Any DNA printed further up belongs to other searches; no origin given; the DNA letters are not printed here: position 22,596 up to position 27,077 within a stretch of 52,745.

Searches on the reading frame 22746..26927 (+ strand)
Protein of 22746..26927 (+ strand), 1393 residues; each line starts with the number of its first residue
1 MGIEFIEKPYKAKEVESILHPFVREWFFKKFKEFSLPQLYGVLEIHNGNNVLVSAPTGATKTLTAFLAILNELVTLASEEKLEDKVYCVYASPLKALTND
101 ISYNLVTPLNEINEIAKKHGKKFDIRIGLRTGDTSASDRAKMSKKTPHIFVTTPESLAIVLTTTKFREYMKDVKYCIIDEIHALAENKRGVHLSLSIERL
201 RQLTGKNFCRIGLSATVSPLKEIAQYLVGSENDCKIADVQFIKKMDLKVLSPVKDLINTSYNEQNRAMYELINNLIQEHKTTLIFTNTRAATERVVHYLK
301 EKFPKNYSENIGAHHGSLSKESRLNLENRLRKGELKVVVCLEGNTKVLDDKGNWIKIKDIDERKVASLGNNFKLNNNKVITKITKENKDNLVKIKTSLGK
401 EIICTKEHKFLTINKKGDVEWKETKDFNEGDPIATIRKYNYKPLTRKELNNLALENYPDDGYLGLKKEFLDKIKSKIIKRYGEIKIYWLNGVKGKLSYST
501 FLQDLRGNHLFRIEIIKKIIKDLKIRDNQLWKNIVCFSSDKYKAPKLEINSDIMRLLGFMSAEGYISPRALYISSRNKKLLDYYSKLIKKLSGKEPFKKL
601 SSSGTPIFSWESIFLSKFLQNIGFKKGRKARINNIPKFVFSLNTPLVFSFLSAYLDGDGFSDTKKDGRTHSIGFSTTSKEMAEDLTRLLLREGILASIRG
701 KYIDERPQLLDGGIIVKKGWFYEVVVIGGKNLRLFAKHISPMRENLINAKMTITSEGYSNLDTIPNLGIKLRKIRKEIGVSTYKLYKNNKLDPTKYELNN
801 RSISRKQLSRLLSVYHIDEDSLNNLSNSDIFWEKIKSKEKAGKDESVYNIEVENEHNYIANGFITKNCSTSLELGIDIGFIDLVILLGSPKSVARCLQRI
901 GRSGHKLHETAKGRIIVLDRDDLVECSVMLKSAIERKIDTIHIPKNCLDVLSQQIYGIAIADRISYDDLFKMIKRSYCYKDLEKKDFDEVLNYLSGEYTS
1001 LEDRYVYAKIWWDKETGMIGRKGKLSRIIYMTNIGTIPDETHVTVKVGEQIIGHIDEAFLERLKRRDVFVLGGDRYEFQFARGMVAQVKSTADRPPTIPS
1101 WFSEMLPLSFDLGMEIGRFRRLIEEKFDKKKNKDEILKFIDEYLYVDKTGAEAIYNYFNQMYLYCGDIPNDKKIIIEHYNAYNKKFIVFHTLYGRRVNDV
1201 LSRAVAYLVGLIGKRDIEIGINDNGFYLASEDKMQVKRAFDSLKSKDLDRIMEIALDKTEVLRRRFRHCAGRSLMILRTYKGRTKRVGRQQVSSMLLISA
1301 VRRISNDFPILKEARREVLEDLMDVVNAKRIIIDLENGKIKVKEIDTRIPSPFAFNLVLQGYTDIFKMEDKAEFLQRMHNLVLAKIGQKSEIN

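Call 94: search_protein_families(library=pfam, proteins=[window:22746-26927:+], max_evalue=0.00001)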
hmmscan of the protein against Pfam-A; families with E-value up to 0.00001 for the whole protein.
window:22746-26927:+ (1393 aa): 7 families
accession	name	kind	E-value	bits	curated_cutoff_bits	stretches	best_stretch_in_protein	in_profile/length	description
PF08494.16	DEAD_assoc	-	7.6e-56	189.4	23.5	1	1168-1354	1-191/191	DEAD/H associated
PF19306.5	WH_Lhr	-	1.5e-34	119.2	27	1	935-1095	5-165/168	Large helicase-related protein, winged helix domain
PF00270.35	DEAD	-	1.6e-28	100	26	1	42-221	8-165/167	DEAD/DEAH box helicase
PF14890.11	Intein_splicing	-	4.2e-27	95.3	35.8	1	347-867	2-155/155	Intein splicing domain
PF14528.11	LAGLIDADG_3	-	5.1e-19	68.8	22.5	1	647-739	3-81/82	LAGLIDADG-like domain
PF00271.37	Helicase_C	-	3.4e-14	53.5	23.5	1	269-341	7-72/110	Helicase conserved C-terminal domain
PF04851.21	ResIII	-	8.1e-08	32.8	22.5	1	35-217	20-162/164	Type III restriction enzyme, res subunit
